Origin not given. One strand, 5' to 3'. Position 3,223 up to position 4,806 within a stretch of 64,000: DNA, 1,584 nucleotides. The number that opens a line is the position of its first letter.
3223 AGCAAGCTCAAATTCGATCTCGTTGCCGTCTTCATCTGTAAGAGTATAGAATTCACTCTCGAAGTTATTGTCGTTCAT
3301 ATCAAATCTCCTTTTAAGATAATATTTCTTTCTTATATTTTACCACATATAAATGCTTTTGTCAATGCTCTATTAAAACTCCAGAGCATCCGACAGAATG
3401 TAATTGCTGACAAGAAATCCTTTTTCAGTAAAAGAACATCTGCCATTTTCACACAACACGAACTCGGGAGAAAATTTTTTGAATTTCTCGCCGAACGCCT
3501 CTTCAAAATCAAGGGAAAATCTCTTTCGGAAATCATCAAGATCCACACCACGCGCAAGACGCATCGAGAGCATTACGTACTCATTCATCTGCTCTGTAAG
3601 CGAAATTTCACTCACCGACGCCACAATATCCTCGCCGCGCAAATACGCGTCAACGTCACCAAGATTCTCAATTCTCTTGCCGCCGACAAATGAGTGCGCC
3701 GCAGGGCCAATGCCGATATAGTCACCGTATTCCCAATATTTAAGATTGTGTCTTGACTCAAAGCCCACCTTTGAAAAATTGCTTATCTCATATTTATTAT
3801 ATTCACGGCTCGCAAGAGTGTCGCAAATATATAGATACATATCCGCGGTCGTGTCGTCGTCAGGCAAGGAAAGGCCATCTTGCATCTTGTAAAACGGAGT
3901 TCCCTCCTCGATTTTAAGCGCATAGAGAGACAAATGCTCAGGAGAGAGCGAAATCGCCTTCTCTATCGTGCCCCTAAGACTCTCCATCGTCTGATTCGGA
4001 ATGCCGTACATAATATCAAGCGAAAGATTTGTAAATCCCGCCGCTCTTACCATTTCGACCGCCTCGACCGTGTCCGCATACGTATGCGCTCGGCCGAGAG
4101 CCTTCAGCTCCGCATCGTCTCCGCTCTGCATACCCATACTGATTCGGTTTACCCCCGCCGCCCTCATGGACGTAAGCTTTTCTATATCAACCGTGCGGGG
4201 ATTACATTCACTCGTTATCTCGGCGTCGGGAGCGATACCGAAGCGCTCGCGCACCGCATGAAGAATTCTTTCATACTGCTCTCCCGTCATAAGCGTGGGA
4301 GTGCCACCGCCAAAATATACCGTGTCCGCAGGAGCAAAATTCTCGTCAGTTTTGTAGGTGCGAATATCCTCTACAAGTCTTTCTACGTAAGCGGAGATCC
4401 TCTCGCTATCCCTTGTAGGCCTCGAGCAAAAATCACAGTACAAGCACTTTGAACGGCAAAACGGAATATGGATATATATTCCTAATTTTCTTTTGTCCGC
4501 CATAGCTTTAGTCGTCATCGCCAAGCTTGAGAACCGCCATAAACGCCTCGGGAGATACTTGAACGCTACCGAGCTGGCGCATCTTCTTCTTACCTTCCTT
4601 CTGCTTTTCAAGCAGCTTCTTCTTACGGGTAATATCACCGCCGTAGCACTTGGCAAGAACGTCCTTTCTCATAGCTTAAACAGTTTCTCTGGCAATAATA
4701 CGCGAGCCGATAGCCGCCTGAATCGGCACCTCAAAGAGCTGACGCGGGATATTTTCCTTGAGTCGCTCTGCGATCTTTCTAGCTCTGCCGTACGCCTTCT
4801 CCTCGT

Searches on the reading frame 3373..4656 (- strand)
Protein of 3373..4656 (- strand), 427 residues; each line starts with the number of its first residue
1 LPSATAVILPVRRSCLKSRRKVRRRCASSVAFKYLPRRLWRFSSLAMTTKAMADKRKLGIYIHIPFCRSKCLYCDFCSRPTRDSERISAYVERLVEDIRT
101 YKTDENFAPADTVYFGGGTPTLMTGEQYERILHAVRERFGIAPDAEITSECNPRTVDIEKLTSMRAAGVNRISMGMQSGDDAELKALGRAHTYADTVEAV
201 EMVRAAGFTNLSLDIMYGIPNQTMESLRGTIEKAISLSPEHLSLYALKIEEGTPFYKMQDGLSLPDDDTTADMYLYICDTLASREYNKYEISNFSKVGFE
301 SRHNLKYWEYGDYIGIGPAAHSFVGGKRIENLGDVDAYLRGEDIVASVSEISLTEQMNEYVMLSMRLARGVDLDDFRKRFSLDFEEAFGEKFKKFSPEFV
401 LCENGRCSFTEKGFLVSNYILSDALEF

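Call 8: search_protein_families(library=pfam, proteins=[window:3373-4656:-])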
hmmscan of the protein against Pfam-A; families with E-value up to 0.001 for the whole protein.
window:3373-4656:- (427 aa): 2 families
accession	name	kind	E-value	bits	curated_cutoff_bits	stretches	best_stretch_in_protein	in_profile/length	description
PF04055.27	Radical_SAM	-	1.6e-29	103.6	29.5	1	61-233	1-165/166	Radical SAM superfamily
PF06969.22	HemN_C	-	1.7e-10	41.3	24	1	351-415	1-66/67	HemN C-terminal domain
